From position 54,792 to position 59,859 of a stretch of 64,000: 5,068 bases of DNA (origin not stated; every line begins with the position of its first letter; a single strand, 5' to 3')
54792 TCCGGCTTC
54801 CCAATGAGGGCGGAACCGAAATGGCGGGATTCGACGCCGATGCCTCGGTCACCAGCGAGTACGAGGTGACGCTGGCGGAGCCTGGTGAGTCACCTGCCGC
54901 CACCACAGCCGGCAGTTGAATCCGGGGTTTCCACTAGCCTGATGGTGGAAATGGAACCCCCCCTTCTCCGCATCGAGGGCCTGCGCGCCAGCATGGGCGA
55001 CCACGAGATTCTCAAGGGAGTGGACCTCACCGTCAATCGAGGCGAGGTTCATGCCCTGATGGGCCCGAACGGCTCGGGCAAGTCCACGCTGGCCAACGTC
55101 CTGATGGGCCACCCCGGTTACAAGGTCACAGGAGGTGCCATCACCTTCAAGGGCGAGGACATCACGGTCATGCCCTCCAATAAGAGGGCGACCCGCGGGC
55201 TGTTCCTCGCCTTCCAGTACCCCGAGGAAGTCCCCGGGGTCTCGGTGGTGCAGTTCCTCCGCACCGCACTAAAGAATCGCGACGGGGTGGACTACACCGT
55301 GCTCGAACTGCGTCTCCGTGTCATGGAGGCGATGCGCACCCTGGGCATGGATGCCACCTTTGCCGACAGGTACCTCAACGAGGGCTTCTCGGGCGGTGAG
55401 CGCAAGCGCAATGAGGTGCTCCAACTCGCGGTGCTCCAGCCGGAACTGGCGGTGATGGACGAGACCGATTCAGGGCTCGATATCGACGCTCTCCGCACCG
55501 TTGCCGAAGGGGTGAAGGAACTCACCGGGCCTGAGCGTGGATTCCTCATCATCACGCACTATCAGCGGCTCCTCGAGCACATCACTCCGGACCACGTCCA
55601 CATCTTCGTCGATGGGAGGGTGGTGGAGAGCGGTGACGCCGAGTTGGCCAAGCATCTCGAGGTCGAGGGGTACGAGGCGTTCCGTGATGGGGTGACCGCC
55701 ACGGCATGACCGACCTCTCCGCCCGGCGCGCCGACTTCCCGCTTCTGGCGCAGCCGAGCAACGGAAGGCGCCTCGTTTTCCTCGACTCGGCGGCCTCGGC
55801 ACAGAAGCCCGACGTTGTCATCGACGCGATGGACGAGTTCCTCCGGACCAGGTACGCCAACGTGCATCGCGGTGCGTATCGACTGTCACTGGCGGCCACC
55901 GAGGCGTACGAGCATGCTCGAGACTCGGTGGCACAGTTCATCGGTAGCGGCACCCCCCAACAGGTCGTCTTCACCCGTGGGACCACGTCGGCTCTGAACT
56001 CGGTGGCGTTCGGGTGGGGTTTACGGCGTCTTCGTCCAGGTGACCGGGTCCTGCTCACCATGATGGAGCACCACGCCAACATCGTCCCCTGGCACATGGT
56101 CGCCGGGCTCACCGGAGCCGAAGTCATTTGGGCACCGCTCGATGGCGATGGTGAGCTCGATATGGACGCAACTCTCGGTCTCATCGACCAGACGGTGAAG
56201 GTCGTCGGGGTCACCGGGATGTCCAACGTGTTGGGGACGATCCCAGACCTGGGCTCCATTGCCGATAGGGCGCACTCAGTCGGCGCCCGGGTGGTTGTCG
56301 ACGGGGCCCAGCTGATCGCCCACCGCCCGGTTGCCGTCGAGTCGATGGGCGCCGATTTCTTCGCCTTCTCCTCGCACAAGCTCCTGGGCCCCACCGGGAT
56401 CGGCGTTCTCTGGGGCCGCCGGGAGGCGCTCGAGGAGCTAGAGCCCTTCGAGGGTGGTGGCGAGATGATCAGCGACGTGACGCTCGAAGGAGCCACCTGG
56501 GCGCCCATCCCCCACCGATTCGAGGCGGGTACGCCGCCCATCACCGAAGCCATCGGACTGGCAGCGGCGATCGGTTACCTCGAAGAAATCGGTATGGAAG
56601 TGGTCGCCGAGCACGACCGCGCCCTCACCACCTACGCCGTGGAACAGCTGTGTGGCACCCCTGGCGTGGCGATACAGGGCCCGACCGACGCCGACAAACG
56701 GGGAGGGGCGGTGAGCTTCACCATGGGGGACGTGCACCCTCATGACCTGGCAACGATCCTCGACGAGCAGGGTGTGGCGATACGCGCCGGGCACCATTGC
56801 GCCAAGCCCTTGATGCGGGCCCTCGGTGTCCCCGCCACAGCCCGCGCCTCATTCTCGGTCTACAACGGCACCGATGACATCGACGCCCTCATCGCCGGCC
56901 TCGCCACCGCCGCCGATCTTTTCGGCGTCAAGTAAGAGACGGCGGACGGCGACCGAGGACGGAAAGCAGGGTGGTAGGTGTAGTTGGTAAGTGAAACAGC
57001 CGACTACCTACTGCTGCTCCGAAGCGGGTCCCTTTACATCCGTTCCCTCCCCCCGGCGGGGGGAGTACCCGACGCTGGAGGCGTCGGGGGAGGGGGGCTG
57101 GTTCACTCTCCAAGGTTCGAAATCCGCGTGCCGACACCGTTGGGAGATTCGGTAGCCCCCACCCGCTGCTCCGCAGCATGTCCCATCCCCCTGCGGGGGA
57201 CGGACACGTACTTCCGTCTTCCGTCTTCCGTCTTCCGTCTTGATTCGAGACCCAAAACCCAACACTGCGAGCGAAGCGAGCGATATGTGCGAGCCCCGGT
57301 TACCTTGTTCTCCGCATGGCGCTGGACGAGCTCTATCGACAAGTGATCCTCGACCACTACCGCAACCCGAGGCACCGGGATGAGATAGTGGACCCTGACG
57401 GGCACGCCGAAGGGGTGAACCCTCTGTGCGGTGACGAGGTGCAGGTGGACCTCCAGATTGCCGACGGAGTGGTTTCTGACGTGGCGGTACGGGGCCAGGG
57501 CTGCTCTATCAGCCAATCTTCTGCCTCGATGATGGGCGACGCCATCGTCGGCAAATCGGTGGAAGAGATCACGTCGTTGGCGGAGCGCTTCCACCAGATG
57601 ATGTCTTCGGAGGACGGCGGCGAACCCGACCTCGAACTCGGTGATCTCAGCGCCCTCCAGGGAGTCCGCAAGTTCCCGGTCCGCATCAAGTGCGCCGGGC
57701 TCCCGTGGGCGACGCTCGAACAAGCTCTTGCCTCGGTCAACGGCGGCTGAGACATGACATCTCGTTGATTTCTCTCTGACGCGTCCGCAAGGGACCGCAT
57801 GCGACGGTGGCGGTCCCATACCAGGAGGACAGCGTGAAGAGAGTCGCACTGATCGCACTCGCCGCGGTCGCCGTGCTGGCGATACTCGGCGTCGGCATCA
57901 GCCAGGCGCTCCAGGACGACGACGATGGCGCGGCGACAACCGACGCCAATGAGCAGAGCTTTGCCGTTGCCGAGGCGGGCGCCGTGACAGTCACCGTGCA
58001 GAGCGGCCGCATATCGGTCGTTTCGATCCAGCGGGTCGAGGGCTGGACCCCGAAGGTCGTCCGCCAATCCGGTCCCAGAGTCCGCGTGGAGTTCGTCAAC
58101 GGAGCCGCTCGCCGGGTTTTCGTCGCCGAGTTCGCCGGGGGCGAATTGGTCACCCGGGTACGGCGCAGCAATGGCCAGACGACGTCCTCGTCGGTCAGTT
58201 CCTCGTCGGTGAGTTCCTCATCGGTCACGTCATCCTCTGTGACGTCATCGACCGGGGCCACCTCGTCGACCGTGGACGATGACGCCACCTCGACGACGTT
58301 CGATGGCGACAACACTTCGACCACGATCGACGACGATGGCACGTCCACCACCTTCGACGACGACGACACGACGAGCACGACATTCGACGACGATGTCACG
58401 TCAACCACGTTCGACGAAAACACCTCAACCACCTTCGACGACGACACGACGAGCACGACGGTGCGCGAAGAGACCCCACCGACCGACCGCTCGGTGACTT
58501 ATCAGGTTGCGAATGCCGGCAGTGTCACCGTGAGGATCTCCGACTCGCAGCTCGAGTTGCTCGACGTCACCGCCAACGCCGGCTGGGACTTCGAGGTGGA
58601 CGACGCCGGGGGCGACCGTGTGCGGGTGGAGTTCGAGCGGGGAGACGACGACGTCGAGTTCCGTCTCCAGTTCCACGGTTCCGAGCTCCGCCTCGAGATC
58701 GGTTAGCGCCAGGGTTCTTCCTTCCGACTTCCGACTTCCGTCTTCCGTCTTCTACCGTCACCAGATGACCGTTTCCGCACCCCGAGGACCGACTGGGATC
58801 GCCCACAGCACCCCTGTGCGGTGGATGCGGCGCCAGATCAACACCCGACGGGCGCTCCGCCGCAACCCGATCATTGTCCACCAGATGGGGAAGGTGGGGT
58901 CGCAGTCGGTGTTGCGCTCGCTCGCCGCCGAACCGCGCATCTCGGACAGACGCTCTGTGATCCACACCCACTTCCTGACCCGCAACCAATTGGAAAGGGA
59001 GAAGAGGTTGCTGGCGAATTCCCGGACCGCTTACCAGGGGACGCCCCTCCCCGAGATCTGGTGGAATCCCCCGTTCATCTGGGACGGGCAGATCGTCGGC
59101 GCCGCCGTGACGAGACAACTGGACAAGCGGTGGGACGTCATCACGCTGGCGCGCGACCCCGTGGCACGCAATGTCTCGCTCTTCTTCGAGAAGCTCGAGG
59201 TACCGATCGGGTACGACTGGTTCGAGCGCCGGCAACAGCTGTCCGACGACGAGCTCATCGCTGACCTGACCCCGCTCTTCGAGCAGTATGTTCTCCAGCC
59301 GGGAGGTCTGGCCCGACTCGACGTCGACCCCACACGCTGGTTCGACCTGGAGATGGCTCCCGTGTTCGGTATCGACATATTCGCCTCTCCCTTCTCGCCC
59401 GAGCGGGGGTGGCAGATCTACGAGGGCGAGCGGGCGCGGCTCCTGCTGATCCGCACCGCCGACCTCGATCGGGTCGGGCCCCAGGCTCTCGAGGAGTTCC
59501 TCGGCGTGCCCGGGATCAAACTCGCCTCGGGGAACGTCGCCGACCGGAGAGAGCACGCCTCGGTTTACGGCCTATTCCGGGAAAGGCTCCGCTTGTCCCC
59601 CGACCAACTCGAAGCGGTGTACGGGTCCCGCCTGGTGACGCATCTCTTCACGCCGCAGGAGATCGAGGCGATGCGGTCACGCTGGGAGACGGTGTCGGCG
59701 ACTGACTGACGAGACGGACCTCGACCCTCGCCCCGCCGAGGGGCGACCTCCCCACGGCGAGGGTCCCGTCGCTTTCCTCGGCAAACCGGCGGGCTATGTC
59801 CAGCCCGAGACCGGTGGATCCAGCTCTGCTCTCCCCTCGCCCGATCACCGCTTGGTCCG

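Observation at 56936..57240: Dense family of composite palindromic intergenic elements (two C6/G6 double-hairpin modules around a hairpin core)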

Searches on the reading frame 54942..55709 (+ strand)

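Call 94: search_protein_families(library=pfam, proteins=[window:54942-55709:+], max_evalue=0.00001)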
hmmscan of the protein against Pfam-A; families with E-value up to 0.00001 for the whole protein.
window:54942-55709:+ (255 aa): 2 families
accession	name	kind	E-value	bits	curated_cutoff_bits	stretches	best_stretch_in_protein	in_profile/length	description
PF00005.33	ABC_tran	-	4.6e-23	82.8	25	1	24-175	1-135/137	ABC transporter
PF02463.25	SMC_N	-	4.2e-07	30.1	40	0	149-214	137-205/220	RecF/RecN/SMC N terminal domain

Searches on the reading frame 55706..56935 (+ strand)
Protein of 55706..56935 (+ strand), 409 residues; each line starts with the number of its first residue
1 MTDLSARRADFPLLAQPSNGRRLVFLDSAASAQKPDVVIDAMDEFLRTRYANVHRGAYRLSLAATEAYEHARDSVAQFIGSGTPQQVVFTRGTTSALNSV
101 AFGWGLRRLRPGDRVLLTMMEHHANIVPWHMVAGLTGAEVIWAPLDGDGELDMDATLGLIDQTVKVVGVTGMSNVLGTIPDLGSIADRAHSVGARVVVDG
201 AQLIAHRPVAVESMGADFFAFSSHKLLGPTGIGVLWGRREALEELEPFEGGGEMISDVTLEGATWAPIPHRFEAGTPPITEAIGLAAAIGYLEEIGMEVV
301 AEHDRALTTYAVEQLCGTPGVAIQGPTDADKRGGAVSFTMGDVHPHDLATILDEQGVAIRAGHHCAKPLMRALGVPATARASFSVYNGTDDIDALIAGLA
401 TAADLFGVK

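Call 22: search_protein_families(library=pfam, proteins=[window:55706-56935:+])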
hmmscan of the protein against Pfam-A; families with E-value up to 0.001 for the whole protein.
window:55706-56935:+ (409 aa): 2 families
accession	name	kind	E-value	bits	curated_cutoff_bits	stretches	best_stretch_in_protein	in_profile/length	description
PF00266.25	Aminotran_5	-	2.6e-136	454.9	21.5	1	24-395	1-371/371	Aminotransferase class-V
PF00155.27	Aminotran_1_2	-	1.3e-07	31.6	19.7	1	47-200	28-186/361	Aminotransferase class I and II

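Call 24: find_encoding_contigs(protein=window:55706-56935:+, flank=3000, max_places=10)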
Protein window:55706-56935:+ (409 aa): no gene with exactly this product is on record in the collection.

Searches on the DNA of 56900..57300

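Call 29: search_rna_families(source=window, start=56900, end=57300, threshold=evalue, max_evalue=10)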
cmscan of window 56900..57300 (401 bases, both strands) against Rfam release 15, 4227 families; matches with E-value up to 10: 4.
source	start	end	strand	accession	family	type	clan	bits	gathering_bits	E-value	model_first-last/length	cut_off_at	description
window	57081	57175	+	RF00777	mir-541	Gene; miRNA;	-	20.4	44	0.073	1-84/84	no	mir-541 microRNA precursor family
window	57074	57177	+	RF03261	mir-1759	Gene; miRNA;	-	14.3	58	9.8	1-75/75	no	mir-1759 microRNA precursor family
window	57027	57069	-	RF01696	Chlorobi-1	Gene; sRNA;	-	14.1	50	0.39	1-67/67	no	Chlorobi-1 RNA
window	57026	57070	+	RF02975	DUF3800-XI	Gene; sRNA;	-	13.5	37.8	1.4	1-48/48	no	DUF3800-XI RNA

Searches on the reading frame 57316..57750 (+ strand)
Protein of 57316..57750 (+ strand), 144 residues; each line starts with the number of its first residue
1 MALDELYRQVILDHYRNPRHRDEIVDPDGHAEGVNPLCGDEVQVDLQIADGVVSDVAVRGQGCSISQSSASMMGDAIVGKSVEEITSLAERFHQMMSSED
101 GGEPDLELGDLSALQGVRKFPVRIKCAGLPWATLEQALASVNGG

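Call 22: search_protein_families(library=pfam, proteins=[window:57316-57750:+])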
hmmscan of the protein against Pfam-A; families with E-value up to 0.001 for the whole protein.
window:57316-57750:+ (144 aa): 1 family
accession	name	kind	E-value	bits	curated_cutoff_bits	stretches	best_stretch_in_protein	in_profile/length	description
PF01592.21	NifU_N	-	1.1e-20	74.5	22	1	7-126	2-126/127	NifU-like N terminal domain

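Call 23: find_encoding_contigs(protein=window:57316-57750:+, flank=3000, max_places=10)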
Protein window:57316-57750:+ (144 aa): no gene with exactly this product is on record in the collection.

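Call 45: find_homologous_proteins(query=window:57316-57750:+, max_evalue=1e-30)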
Query window:57316-57750:+ (144 aa): 7985 proteins with E <= 1e-30 among 8000 candidates; the best 120 are listed.
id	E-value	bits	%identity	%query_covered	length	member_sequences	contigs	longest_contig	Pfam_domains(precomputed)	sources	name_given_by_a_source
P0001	7.3e-88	310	99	100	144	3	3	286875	PF01592.22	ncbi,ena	-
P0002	1.9e-77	276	88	100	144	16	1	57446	PF01592.22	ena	-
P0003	2.2e-68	247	97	83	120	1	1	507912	PF01592.22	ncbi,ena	-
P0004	3.1e-55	204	64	100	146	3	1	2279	PF01592.22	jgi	-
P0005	5.5e-54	200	69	96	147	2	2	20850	PF01592.22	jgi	jgi:nitrogen fixation protein NifU and related proteins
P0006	1.2e-53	199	66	99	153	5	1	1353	PF01592.22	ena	-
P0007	1.9e-53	198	63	100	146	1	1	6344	PF01592.22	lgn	-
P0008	4.3e-53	197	63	98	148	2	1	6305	PF01592.22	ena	-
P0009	7.6e-53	196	70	96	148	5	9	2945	PF01592.22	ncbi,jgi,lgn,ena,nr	ncbi:MAG TPA: SUF system NifU family Fe-S cluster assembly protein [Acidimicrobiia bacterium]|nr:SUF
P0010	8.9e-53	196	65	96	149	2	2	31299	PF01592.22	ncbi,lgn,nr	ncbi:MAG TPA: SUF system NifU family Fe-S cluster assembly protein [Acidimicrobiia bacterium]|nr:SUF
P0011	8.9e-53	196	69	97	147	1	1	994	PF01592.22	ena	-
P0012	9.2e-53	196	64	97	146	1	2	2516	PF01592.22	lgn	-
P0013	1.3e-52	196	62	97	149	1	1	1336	PF01592.22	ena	-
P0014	1.3e-52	196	64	100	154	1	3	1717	PF01592.22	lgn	-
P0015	1.5e-52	195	65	96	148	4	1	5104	PF01592.22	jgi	-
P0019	2.1e-52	195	67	96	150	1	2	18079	PF01592.22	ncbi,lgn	ncbi:MAG: Fe-S cluster assembly sulfur transfer protein SufU [Acidimicrobiia bacterium]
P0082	1.7e-50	189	91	67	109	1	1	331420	PF01592.22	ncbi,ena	-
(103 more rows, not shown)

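Call 46: find_encoding_contigs(protein=P0001, flank=10000, max_places=6)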
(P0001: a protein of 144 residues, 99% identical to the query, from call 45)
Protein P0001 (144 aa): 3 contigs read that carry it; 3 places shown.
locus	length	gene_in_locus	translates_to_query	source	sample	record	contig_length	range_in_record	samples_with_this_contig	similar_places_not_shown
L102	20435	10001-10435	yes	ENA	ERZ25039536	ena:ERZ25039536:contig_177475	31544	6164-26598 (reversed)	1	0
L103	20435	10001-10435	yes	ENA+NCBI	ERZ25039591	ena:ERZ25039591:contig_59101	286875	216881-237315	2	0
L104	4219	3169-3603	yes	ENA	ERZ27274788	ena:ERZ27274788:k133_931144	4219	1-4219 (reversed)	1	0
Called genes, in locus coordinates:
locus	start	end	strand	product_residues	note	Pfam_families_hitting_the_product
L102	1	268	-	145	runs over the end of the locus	PF01547:SBP_bac_1 (weak)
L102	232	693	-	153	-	PF01547:SBP_bac_1, PF13416:SBP_bac_8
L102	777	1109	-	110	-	PF01547:SBP_bac_1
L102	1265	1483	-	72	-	PF13377:Peripla_BP_3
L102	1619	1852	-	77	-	PF13377:Peripla_BP_3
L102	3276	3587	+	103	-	PF08818:DUF1801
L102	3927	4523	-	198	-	PF00440:TetR_N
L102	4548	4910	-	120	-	-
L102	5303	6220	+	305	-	PF00296:Bac_luciferase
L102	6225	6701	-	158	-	PF04073:tRNA_edit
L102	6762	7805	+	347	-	-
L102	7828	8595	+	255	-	PF00005:ABC_tran, PF02463:SMC_N (weak)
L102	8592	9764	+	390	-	PF00266:Aminotran_5, PF00155:Aminotran_1_2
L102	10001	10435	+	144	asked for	PF01592:NifU_N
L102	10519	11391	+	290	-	-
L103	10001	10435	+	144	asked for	PF01592:NifU_N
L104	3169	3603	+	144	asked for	PF01592:NifU_N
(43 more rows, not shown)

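Call 49: find_encoding_contigs(protein=P0082, flank=2500, max_places=2)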
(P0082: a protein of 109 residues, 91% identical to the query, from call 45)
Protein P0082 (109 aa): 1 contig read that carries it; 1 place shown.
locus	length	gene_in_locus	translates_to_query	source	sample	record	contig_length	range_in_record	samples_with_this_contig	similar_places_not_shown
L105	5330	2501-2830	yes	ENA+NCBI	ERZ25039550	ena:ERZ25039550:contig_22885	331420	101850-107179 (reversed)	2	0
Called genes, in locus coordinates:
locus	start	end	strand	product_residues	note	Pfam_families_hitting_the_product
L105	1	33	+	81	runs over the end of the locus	-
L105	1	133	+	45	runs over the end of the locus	-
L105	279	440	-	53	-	-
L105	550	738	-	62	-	-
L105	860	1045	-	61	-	-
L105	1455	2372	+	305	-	PF00266:Aminotran_5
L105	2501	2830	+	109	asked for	PF01592:NifU_N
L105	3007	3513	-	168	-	-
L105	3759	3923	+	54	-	-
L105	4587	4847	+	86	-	PF10364:NKWYS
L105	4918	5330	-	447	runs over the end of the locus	PF00672:HAMP, PF00512:HisKA, PF02518:HATPase_c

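Call 50: find_encoding_contigs(protein=P0003, flank=2500, max_places=2)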
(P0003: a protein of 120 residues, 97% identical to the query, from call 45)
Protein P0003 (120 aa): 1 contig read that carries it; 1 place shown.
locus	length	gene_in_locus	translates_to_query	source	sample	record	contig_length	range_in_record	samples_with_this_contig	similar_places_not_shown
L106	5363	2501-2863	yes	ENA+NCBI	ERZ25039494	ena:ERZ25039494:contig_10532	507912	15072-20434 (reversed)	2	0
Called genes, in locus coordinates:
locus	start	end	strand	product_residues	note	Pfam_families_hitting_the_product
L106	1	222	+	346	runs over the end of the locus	-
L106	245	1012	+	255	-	PF00005:ABC_tran, PF02463:SMC_N (faint)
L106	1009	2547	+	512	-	PF00155:Aminotran_1_2 (weak), PF00266:Aminotran_5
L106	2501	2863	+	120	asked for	PF01592:NifU_N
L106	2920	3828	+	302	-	-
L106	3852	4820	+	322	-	PF10364:NKWYS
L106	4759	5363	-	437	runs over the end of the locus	PF00672:HAMP, PF00512:HisKA, PF02518:HATPase_c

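Call 51: find_encoding_contigs(protein=P0002, flank=2500, max_places=2)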
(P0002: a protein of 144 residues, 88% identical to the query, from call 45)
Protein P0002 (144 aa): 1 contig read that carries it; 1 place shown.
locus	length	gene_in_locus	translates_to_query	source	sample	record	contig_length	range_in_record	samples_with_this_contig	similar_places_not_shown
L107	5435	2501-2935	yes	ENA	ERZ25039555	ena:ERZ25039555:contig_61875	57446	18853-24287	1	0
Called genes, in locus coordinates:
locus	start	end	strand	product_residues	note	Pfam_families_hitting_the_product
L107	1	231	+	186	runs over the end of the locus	-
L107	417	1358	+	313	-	PF00005:ABC_tran (weak), PF00266:Aminotran_5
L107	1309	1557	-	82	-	-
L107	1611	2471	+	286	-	PF00266:Aminotran_5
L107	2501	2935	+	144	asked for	PF01592:NifU_N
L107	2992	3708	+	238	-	-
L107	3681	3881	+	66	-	-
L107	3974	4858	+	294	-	PF10364:NKWYS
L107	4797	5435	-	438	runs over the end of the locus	PF00672:HAMP, PF00512:HisKA, PF02518:HATPase_c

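Call 82: find_encoding_contigs(protein=P0005, flank=2000, max_places=2)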
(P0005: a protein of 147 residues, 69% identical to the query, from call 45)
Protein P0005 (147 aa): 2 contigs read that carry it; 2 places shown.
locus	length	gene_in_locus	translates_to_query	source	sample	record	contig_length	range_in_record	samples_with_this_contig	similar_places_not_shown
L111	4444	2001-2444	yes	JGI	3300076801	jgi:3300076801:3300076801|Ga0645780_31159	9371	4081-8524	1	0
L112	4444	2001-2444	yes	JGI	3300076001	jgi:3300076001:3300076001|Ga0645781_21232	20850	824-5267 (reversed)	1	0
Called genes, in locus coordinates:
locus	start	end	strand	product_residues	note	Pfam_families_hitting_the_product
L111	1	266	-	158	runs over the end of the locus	PF04073:tRNA_edit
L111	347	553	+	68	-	PF00005:ABC_tran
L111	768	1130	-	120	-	-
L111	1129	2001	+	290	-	PF00266:Aminotran_5, PF01053:Cys_Met_Meta_PP (weak)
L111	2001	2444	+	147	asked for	PF01592:NifU_N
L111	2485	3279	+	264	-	PF02900:LigB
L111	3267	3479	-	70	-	PF02609:Exonuc_VII_S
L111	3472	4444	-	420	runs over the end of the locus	PF13742:tRNA_anti_2, PF02601:Exonuc_VII_L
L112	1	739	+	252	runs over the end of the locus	PF00005:ABC_tran, PF02463:SMC_N (weak)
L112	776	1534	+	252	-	PF00266:Aminotran_5, PF01053:Cys_Met_Meta_PP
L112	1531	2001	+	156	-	PF00266:Aminotran_5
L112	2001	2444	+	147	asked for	PF01592:NifU_N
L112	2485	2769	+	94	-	-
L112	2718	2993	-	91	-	-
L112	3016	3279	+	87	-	-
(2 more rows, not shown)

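Call 83: find_encoding_contigs(protein=P0019, flank=2000, max_places=2)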
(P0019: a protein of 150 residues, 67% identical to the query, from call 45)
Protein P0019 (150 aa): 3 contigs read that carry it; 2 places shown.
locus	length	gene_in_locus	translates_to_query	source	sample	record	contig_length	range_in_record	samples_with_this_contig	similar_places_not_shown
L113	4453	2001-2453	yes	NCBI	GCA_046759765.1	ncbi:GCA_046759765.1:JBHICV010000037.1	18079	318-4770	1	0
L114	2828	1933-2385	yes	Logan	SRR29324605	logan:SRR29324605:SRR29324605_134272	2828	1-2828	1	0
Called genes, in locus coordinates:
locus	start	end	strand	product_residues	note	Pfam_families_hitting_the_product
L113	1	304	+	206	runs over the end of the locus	PF00005:ABC_tran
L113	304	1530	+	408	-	PF00155:Aminotran_1_2, PF00266:Aminotran_5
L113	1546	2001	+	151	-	PF11969:DcpS_C, PF01230:HIT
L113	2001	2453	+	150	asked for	PF01592:NifU_N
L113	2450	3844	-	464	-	PF00206:Lyase_1, PF10415:FumaraseC_C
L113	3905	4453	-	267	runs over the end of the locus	PF02463:SMC_N (weak), PF00005:ABC_tran, PF13304:AAA_21 (faint)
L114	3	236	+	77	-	?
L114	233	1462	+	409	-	PF00155:Aminotran_1_2, PF00266:Aminotran_5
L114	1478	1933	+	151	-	PF11969:DcpS_C, PF01230:HIT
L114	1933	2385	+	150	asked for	PF01592:NifU_N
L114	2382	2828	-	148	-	?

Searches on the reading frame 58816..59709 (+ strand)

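Call 94: search_protein_families(library=pfam, proteins=[window:58816-59709:+], max_evalue=0.00001)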
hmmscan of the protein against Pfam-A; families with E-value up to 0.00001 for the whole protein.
window:58816-59709:+ (297 aa): 1 family
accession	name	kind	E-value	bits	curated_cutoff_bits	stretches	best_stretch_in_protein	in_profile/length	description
PF10364.14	NKWYS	-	2.1e-20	73.5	25.1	1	173-279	34-139/139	Putative capsular polysaccharide synthesis protein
